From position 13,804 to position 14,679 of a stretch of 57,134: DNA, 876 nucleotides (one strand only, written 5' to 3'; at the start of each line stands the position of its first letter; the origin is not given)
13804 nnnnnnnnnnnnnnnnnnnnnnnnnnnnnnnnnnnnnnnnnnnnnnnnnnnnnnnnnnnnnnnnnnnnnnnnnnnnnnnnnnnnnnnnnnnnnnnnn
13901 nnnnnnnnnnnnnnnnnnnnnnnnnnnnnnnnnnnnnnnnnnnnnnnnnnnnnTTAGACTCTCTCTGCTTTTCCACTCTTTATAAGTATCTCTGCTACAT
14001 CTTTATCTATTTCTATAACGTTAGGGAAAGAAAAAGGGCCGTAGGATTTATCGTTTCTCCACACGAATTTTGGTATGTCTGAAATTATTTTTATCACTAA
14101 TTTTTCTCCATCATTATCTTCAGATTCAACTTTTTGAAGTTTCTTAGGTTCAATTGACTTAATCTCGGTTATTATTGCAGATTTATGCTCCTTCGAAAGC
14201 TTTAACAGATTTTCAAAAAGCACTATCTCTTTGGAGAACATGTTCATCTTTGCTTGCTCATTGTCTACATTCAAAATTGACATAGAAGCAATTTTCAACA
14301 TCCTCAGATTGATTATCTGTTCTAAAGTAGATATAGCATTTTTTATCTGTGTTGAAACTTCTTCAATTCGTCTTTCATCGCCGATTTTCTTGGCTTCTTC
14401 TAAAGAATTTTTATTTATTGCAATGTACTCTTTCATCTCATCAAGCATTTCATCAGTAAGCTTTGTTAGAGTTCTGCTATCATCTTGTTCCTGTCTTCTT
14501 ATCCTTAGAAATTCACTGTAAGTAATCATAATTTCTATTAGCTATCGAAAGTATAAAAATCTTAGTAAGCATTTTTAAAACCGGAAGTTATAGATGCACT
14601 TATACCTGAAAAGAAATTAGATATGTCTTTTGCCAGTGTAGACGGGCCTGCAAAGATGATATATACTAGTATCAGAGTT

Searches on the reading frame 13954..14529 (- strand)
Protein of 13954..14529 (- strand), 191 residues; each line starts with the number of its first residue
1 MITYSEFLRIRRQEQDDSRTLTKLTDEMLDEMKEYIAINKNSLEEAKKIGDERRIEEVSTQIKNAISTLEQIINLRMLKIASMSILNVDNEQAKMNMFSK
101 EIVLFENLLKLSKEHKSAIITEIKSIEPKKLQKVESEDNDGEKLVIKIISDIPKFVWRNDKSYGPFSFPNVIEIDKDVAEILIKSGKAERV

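Call 3: search_protein_families(library=pfam, proteins=[window:13954-14529:-], max_evalue=1)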
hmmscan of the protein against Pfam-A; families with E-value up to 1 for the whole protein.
window:13954-14529:- (191 aa): 8 families
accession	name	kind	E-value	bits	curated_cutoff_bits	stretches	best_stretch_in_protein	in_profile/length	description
PF22090.1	Gins51_C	-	9e-09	35.4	27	1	145-191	2-48/48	Gins51, C-terminal domain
PF03102.20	NeuB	-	0.0064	16.4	22.1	1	13-89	28-104/241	NeuB family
PF20346.3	DUF6641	-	0.0078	16.7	27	1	108-183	7-79/143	Family of unknown function (DUF6641)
PF05916.17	Sld5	-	0.012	16.3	22.3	1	39-119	23-101/102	GINS complex protein helical bundle domain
PF05227.19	CHASE3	-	0.042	14.2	28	1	13-75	67-130/138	CHASE3 domain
PF08706.16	D5_N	-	0.34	11.6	22.4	1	15-68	31-84/145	D5 N terminal like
PF18182.6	mCpol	-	0.44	11.4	26.4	1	42-75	12-45/114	minimal CRISPR polymerase domain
PF25190.1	Tad5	-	0.63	10.6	27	0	14-45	54-85/123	Type I Thoeris inhibitor Tad5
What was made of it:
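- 13954..14529 (-): Gins51-like replication protein, 191 aa. It travels with the mini-genes and Hef in all arrangements seen. Pfam Gins51_C, E 9e-9 (call 3).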

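Call 4: search_protein_families(library=ncbifam, proteins=[window:13954-14529:-], max_evalue=1)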
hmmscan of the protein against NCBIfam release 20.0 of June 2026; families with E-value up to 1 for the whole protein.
window:13954-14529:- (191 aa): 2 families
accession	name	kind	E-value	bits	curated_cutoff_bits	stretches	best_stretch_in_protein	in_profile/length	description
NF053565.1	Gins23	equivalog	0.00013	21.9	120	1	14-120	60-158/159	DNA replication protein Gins23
TIGR00237.1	xseA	equivalog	0.95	8.6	180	0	16-138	260-381/389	exodeoxyribonuclease VII large subunit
